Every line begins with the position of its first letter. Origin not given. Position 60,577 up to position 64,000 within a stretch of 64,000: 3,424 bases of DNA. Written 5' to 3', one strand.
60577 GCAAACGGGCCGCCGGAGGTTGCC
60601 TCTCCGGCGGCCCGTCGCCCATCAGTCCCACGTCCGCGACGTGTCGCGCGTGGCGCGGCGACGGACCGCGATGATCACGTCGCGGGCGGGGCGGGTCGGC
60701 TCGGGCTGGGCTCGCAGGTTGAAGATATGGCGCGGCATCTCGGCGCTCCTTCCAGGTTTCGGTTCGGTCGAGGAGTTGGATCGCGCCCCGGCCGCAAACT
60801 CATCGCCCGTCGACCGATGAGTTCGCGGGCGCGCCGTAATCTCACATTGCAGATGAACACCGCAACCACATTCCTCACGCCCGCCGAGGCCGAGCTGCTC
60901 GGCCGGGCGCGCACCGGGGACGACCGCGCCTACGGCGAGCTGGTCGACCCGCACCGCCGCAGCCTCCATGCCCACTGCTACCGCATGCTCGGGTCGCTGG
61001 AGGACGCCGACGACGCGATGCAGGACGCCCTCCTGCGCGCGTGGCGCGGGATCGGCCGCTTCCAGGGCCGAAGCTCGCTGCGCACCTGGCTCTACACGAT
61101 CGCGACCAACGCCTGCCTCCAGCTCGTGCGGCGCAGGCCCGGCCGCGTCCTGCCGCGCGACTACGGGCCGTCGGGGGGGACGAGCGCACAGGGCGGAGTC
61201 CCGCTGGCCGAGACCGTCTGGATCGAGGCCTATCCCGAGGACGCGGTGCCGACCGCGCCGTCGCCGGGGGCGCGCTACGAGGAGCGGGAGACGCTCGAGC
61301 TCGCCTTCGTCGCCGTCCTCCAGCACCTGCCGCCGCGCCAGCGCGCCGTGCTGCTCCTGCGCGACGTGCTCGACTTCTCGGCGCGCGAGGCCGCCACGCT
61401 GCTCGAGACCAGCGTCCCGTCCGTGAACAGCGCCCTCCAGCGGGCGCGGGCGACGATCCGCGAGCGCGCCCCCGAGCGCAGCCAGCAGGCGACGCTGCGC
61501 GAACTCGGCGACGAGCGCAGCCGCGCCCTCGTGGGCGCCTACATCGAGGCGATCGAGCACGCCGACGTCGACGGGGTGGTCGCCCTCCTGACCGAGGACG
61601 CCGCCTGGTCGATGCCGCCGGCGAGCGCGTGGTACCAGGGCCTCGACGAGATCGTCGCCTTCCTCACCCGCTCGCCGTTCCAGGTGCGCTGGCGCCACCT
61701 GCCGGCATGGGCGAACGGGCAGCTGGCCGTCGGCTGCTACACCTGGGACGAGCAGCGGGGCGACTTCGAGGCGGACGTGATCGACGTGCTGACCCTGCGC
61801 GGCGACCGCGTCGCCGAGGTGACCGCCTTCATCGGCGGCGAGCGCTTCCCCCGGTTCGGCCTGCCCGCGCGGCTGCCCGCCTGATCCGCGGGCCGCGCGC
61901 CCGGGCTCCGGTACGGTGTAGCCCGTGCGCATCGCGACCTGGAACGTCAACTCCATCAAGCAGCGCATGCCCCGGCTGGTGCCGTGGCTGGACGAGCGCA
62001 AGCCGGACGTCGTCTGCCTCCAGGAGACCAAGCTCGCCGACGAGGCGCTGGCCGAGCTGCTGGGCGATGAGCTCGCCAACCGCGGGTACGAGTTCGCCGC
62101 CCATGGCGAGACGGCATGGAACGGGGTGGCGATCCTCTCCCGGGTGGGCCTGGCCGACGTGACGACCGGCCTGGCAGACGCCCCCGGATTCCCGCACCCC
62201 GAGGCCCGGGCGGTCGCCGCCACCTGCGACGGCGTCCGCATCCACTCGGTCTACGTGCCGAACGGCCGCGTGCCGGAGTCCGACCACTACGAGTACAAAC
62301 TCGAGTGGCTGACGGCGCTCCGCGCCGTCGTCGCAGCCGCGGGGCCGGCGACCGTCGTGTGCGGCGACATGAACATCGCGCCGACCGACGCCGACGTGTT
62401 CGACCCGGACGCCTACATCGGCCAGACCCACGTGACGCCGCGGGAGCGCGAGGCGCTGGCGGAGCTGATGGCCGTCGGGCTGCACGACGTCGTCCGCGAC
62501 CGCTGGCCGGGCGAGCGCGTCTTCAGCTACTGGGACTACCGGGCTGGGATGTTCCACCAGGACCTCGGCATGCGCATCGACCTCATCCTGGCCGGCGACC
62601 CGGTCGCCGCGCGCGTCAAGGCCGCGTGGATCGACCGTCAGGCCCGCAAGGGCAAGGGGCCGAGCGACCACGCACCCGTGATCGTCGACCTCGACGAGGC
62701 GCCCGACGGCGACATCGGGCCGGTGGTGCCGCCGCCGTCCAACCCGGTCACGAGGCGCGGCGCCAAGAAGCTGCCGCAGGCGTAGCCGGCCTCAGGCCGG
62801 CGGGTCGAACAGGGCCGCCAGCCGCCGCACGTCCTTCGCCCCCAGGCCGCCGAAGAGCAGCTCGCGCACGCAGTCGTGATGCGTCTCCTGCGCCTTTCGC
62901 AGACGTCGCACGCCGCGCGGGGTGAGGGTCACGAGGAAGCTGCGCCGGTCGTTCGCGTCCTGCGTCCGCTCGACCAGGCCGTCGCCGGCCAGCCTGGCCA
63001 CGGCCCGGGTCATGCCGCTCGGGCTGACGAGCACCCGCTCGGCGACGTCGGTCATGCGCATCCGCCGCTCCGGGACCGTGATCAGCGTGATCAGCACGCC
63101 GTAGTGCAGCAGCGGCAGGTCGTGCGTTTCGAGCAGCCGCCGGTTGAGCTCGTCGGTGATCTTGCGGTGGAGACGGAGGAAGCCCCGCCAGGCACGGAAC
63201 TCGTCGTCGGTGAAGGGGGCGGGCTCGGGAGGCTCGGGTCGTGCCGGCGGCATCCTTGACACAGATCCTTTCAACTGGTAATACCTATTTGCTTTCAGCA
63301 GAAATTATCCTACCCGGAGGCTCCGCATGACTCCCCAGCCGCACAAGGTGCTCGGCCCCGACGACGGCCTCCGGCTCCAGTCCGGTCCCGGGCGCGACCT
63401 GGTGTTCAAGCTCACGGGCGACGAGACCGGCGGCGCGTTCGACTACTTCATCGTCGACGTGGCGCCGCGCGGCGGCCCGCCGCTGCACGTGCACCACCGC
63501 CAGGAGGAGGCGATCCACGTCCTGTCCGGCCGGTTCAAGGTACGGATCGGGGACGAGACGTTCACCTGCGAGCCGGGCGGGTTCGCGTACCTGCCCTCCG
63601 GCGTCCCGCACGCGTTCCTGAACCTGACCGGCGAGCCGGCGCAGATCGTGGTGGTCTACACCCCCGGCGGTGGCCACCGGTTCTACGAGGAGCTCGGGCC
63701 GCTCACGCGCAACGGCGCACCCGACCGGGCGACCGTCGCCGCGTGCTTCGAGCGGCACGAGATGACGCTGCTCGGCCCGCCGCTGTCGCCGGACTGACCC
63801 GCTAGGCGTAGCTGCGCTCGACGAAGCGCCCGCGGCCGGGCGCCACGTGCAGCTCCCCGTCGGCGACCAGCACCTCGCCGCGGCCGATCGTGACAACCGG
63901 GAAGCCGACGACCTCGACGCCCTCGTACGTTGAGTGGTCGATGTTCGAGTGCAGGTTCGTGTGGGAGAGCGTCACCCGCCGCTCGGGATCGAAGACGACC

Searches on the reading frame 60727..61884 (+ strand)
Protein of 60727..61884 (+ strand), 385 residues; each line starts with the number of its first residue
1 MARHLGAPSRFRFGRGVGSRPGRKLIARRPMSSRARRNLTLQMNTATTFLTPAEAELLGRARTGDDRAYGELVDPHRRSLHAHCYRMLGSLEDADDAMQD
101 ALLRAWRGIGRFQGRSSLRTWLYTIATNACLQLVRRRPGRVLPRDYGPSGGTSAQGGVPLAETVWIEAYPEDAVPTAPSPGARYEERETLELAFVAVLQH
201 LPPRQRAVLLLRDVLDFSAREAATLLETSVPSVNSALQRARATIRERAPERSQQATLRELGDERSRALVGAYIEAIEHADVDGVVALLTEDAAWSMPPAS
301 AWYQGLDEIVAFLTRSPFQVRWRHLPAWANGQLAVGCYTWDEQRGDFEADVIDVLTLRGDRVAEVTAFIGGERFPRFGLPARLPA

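Call 82: search_protein_families(library=pfam, proteins=[window:60727-61884:+], max_evalue=0.01)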
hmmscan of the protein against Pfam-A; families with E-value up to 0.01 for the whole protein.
window:60727-61884:+ (385 aa): 8 families
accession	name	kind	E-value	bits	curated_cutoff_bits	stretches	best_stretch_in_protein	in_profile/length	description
PF04542.20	Sigma70_r2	-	4.6e-21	74.8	24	1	72-137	1-68/71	Sigma-70 region 2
PF08281.18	Sigma70_r4_2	-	8.5e-16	57.8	25.7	1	193-243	3-53/54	Sigma-70, region 4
PF12680.13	SnoaL_2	-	3.6e-11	44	27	1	270-365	2-102/102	SnoaL-like domain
PF22233.2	PhyR_sigma-like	-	7.6e-06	26.1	27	1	198-245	1-48/50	Response regulator PhyR, sigma-like domain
PF04545.22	Sigma70_r4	-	3.9e-05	23.5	24.1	1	197-246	1-50/50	Sigma-70, region 4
PF22029.2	PhyR_sigma2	-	5.6e-05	23.5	27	1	88-125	16-53/55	Sigma2 domain of PhyR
PF13577.12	SnoaL_4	-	0.00035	21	24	1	266-316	10-60/126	SnoaL-like domain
PF02136.26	NTF2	-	0.0011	19.9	21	1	266-320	3-56/116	Nuclear transport factor 2 (NTF2) domain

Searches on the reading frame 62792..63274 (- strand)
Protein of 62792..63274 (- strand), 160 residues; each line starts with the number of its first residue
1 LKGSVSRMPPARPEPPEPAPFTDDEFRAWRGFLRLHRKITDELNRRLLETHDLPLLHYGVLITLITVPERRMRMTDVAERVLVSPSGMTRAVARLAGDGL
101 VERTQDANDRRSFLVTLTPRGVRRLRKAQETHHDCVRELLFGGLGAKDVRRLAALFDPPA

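Call 82: search_protein_families(library=pfam, proteins=[window:62792-63274:-], max_evalue=0.01)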
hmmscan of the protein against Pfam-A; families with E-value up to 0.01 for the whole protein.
window:62792-63274:- (160 aa): 7 families
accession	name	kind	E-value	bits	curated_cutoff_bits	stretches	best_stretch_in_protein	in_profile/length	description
PF12802.13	MarR_2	-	1.2e-12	48.2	27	1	51-112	1-61/61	MarR family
PF01047.28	MarR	-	6.9e-10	39.1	24.6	1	71-112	17-58/59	MarR family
PF13463.12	HTH_27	-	3.2e-07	30.9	22.2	1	65-121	12-68/68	Winged helix DNA-binding domain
PF22381.2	Staph_reg_Sar_Rot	-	5e-05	23.7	27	1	47-121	6-78/85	Transcriptional regulator SarA/Rot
PF01325.25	Fe_dep_repress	-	0.0021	18.6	26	1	73-103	24-54/60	Iron dependent repressor, N-terminal DNA binding domain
PF21863.2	HTH_67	-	0.0089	16.1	27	1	74-158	184-256/268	Helix-turn-helix family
PF13412.12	HTH_24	-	0.0092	16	21.9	0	71-102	17-48/48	Winged helix-turn-helix DNA-binding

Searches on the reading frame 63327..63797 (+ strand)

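Call 82: search_protein_families(library=pfam, proteins=[window:63327-63797:+], max_evalue=0.01)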
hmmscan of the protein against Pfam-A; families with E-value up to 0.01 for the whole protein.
window:63327-63797:+ (156 aa): 9 families
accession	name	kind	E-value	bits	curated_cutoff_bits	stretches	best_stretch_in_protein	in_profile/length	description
PF07883.17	Cupin_2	-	5.6e-18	64.9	27.2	1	42-111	2-70/70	Cupin domain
PF00190.28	Cupin_1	-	6.6e-07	29.4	22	1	41-111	36-113/151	Cupin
PF05899.18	Cupin_3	-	2.2e-05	24.5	23.5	1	58-93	24-60/74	EutQ-like cupin domain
PF02311.25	AraC_binding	-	0.00015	22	21.1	1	56-114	21-78/135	AraC-like ligand binding domain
PF01050.24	MannoseP_isomer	-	0.00081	20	23.6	1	35-110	25-100/116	Mannose-6-phosphate isomerase C-terminal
PF11699.14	CENP-C_C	-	0.001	19.7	29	1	61-107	35-81/85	Mif2/CENP-C like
PF16867.11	DMSP_lyase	-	0.0049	17.1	27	1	46-98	103-154/162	Dimethlysulfonioproprionate lyase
PF12973.13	Cupin_7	-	0.0062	16.8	27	1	41-102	36-92/105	ChrR Cupin-like domain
PF03079.20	ARD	-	0.0064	17.2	27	1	56-97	89-135/157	ARD/ARD' family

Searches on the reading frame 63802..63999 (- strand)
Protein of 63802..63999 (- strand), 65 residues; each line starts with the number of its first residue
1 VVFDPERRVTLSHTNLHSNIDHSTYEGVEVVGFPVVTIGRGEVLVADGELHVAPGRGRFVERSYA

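Call 82: search_protein_families(library=pfam, proteins=[window:63802-63999:-], max_evalue=0.01)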
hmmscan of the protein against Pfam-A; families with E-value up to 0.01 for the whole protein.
window:63802-63999:- (65 aa): 0 families

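Call 83: search_solved_structures(query=window:63802-63999:-, max_evalue=0.1)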
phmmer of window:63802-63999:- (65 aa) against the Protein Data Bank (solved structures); distinct sequences matched with E-value up to 0.1: 38.
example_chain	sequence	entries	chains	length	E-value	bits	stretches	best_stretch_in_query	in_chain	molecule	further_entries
4tqt_A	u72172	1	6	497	8.2e-12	48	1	1-62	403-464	D-hydantoinase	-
4gz7_A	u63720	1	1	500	1e-11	47.8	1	1-62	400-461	dihydropyrimidinase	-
4h00_A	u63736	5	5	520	1.1e-11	47.6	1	1-62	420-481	dihydropyrimidinase | Chromosome 8 SCAF14545, whole genome shotgun sequence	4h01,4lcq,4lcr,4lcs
6jv9_A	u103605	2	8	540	9.3e-10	41.6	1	1-62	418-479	Dihydropyrimidinase-related protein 2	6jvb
5x1c_A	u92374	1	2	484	9.3e-10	41.6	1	1-62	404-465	Dihydropyrimidinase-related protein 2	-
2gse_A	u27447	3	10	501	9.5e-10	41.5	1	1-62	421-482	Dihydropyrimidinase-related protein 2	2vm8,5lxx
5mkv_A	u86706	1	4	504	1e-09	41.5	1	1-62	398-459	Dihydropyrimidinase-related protein 2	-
5mle_C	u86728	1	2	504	1e-09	41.5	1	1-62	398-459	Dihydropyrimidinase-related protein 2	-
5yz5_A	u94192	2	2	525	1.1e-09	41.4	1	1-62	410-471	Dihydropyrimidinase-related protein 2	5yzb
5x1a_A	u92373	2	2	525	1.1e-09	41.4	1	1-62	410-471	Dihydropyrimidinase-related protein 2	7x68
5yza_A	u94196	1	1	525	1.1e-09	41.4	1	1-62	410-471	Dihydropyrimidinase-related protein 2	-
5x1d_A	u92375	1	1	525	1.1e-09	41.4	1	1-62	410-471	Dihydropyrimidinase-related protein 2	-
7u5k_A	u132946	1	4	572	1.2e-09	41.3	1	1-62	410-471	Dihydropyrimidinase-related protein 2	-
8dnm_A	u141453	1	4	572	1.2e-09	41.3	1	1-62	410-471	Dihydropyrimidinase-related protein 2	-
5uqc_A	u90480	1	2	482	2.5e-09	40.2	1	1-62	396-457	Dihydropyrimidinase-related protein 2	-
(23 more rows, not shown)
